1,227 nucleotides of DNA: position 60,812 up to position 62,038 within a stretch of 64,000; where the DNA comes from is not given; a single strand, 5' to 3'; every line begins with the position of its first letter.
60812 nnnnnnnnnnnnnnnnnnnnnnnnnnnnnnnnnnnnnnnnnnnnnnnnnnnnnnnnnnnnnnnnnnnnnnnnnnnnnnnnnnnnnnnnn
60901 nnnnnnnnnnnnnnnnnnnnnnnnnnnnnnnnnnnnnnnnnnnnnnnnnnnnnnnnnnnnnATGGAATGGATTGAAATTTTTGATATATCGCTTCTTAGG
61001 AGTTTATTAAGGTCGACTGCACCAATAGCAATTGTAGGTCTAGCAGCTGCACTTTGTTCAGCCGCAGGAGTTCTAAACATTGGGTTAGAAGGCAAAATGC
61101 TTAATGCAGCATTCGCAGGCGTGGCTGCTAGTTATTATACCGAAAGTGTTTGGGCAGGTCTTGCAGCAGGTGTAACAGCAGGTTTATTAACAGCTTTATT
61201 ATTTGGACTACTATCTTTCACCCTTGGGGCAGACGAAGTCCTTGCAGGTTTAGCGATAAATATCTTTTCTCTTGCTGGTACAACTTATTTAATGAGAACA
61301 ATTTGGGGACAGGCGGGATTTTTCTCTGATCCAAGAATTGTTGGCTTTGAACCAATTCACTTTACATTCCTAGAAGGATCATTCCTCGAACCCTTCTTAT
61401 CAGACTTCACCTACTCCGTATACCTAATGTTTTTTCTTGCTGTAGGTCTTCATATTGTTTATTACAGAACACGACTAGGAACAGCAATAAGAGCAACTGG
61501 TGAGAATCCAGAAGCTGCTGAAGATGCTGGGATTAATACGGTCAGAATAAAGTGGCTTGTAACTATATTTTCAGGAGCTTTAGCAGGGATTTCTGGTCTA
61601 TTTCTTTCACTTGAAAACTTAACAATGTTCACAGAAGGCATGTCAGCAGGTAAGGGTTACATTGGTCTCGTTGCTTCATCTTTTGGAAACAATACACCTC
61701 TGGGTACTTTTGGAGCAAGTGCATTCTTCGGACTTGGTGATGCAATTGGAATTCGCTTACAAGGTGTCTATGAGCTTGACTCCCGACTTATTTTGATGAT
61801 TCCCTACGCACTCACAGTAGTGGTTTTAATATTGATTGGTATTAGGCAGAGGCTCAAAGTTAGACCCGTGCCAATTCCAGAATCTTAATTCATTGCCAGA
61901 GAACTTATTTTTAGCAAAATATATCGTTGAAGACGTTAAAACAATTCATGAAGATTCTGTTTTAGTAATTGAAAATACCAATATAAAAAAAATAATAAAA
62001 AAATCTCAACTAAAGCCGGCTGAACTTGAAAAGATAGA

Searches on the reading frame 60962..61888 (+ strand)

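Call 59: search_protein_families(library=pfam, proteins=[window:60962-61888:+], max_evalue=0.00001)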
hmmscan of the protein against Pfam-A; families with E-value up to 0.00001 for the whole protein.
window:60962-61888:+ (308 aa): 1 family
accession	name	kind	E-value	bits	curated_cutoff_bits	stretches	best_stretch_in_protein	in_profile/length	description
PF02653.21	BPD_transp_2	-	1.8e-37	129.4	26.8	1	14-289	4-269/269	Branched-chain amino acid transport system / permease component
